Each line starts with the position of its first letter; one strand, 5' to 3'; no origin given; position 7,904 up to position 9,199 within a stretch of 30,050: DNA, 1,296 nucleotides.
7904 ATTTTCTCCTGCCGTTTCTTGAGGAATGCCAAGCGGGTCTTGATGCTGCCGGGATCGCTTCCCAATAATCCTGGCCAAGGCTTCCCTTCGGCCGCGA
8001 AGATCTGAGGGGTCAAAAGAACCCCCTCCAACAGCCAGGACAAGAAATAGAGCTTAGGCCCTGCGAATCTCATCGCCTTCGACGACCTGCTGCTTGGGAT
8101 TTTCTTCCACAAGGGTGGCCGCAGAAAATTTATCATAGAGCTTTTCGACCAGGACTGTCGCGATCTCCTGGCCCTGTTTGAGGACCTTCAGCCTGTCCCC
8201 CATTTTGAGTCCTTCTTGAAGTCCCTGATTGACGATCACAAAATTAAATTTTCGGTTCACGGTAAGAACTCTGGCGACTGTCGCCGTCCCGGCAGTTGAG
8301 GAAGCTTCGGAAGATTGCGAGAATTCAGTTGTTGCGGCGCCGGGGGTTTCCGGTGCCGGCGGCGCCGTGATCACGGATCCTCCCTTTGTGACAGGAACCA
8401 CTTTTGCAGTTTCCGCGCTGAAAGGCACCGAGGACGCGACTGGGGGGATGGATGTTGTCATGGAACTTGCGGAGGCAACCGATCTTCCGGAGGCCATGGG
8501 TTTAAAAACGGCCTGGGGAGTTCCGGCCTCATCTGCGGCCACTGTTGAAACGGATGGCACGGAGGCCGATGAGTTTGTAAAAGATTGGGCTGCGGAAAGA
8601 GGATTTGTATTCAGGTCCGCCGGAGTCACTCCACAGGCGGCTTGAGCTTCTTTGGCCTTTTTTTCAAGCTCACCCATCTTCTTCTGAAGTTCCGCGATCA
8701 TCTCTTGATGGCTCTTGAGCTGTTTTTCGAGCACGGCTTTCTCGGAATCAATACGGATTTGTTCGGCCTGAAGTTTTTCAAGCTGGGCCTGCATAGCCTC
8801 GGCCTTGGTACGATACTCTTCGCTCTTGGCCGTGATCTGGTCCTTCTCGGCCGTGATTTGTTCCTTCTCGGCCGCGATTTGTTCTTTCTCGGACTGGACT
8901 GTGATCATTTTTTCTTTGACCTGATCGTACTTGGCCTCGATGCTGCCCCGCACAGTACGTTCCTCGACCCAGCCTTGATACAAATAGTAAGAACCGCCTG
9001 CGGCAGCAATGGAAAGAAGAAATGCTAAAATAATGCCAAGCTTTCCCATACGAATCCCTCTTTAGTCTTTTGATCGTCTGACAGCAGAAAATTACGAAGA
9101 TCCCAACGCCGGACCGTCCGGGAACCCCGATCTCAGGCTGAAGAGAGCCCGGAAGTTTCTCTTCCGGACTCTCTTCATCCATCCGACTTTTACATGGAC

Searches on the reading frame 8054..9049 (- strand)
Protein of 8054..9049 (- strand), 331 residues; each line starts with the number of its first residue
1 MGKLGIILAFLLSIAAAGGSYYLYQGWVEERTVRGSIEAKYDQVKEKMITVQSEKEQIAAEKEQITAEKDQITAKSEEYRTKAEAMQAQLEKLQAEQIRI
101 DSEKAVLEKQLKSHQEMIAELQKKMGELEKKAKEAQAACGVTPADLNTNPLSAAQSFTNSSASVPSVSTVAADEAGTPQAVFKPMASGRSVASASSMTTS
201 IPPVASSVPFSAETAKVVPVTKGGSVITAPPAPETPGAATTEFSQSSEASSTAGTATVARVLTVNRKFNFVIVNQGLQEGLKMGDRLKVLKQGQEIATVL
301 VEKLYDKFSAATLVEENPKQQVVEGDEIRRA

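Call 8: search_protein_families(library=ncbifam, proteins=[window:8054-9049:-])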
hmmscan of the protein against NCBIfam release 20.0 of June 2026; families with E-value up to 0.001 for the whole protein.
window:8054-9049:- (331 aa): 5 families
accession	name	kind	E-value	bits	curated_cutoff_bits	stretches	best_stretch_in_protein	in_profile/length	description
TIGR02169.1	SMC_prok_A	equivalog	6.2e-06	24.2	729.4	1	36-137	817-918/1165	chromosome segregation protein SMC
TIGR02168.1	SMC_prok_B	equivalog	1.4e-05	23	567.35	1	38-137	280-379/1181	chromosome segregation protein SMC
TIGR04211.1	SH3_and_anchor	equivalog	0.00022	20.9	65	1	25-133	50-163/198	TIGR04211 family SH3 domain-containing protein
TIGR03752.1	conj_TIGR03752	hypoth_equivalog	0.00033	20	241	1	37-150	50-161/471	TIGR03752 family integrating conjugative element protein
NF009344.0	PRK12705.1-1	equivalog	0.00091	17.9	831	0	32-135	92-199/572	hypothetical protein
